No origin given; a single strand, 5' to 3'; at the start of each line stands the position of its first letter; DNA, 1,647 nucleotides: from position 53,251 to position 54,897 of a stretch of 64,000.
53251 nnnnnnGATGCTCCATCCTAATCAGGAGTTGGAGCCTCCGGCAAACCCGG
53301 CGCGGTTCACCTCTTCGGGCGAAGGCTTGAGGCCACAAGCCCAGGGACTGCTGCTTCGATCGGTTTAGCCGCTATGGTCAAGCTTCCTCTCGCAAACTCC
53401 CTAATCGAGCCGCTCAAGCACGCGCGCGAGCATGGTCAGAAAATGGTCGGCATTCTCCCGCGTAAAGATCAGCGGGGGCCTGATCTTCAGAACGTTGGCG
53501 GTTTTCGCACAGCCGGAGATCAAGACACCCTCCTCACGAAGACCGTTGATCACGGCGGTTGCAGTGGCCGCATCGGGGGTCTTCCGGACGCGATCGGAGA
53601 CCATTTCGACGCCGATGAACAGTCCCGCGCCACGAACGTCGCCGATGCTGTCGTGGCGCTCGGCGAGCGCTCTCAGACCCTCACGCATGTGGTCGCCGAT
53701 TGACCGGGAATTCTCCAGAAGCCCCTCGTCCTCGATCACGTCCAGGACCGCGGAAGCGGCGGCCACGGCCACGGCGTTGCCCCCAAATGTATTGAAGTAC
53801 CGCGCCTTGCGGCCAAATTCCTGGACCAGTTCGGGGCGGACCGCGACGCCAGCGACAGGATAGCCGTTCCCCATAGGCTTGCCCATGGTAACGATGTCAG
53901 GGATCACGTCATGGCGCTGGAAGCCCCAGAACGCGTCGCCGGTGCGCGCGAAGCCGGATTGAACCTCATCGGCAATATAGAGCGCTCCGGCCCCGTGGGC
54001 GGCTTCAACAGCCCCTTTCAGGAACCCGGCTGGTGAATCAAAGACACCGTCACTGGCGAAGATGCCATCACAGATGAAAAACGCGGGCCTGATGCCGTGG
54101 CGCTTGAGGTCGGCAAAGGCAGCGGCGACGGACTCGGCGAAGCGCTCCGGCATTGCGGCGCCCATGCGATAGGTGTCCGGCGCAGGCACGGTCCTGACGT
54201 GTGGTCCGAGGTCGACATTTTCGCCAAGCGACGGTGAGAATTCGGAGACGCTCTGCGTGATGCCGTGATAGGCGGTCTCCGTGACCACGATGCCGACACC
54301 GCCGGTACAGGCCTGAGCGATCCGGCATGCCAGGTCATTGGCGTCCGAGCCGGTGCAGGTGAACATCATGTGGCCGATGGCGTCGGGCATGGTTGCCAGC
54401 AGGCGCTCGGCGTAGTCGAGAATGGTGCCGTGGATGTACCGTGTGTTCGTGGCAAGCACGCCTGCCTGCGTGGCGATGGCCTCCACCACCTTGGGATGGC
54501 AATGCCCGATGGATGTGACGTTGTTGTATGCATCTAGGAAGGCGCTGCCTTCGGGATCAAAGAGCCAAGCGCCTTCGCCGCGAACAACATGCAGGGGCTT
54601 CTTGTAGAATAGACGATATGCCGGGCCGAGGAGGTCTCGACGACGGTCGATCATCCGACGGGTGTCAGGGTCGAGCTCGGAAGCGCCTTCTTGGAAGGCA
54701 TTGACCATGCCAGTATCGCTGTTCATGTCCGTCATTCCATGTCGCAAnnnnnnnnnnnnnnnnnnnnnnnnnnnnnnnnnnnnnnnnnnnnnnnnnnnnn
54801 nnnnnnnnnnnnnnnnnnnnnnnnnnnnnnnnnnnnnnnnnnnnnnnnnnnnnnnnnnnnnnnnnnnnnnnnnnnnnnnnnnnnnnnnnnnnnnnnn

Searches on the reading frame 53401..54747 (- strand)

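Call 74: search_protein_families(library=pfam, proteins=[window:53401-54747:-], max_evalue=0.00001)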
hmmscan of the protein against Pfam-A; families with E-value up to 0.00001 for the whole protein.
window:53401-54747:- (448 aa): 1 family
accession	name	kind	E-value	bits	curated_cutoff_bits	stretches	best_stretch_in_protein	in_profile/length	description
PF00202.27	Aminotran_3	-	1.9e-72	244.6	30.5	1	51-444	10-403/403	Aminotransferase class-III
